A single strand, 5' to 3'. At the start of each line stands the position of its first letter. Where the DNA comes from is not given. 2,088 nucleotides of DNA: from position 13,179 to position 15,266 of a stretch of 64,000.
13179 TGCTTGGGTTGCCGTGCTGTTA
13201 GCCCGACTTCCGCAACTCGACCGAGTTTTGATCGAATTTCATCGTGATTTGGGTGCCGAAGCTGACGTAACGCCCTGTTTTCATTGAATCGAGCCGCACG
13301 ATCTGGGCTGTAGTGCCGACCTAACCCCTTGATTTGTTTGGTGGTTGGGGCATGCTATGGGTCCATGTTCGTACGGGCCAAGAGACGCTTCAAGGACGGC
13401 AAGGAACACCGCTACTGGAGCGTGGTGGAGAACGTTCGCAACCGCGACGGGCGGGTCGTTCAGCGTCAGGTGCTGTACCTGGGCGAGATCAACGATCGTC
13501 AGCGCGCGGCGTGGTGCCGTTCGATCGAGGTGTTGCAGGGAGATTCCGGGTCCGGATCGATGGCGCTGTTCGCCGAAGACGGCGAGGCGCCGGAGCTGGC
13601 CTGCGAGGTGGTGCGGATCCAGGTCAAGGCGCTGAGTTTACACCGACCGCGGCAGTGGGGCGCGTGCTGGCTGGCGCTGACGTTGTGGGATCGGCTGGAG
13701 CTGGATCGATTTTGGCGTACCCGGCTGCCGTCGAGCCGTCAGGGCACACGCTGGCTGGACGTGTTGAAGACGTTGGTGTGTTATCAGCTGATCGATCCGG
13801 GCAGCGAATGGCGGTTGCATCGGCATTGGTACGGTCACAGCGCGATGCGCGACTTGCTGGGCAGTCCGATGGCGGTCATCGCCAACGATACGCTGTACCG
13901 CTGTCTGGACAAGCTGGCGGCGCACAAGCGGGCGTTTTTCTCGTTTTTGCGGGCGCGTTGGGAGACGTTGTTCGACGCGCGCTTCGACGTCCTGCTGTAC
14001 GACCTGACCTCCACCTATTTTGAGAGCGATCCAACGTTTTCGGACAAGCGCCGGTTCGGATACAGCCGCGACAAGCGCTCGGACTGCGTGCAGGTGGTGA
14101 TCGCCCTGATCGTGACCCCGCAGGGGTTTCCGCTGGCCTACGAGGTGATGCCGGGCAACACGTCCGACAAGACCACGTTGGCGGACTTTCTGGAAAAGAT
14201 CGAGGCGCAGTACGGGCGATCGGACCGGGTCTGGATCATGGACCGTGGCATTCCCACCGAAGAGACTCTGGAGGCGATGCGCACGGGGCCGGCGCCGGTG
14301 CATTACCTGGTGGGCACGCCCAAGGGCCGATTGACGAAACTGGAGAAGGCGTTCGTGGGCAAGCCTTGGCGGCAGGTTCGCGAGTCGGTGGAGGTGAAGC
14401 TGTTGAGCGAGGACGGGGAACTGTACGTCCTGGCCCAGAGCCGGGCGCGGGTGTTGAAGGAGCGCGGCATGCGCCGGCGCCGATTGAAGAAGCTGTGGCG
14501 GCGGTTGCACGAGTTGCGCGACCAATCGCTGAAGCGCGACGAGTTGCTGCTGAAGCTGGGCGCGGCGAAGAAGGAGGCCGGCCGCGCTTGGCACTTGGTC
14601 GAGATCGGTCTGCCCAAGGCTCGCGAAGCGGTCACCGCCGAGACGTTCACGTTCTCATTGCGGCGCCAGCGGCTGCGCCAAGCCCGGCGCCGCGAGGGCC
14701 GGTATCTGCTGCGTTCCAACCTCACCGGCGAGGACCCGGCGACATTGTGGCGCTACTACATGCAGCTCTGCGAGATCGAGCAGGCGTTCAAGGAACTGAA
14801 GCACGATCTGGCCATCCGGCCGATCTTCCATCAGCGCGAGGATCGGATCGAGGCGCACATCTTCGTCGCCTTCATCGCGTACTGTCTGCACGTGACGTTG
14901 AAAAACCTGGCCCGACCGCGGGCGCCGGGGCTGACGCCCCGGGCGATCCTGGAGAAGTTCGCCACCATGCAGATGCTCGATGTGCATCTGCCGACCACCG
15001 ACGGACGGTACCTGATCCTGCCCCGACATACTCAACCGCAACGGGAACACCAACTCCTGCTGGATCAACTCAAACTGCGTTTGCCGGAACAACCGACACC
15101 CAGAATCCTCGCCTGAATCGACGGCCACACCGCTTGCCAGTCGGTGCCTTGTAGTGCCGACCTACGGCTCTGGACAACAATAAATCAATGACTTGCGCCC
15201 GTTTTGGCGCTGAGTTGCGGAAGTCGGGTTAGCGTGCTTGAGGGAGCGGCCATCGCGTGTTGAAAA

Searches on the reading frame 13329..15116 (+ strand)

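Call 71: search_protein_families(library=pfam, proteins=[window:13329-15116:+], max_evalue=0.00001)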
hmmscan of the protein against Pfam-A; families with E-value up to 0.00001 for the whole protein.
window:13329-15116:+ (595 aa): 1 family
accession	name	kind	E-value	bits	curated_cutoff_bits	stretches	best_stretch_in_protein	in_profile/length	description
PF01609.27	DDE_Tnp_1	-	8.9e-16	58.7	23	1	222-520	7-200/200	Transposase DDE domain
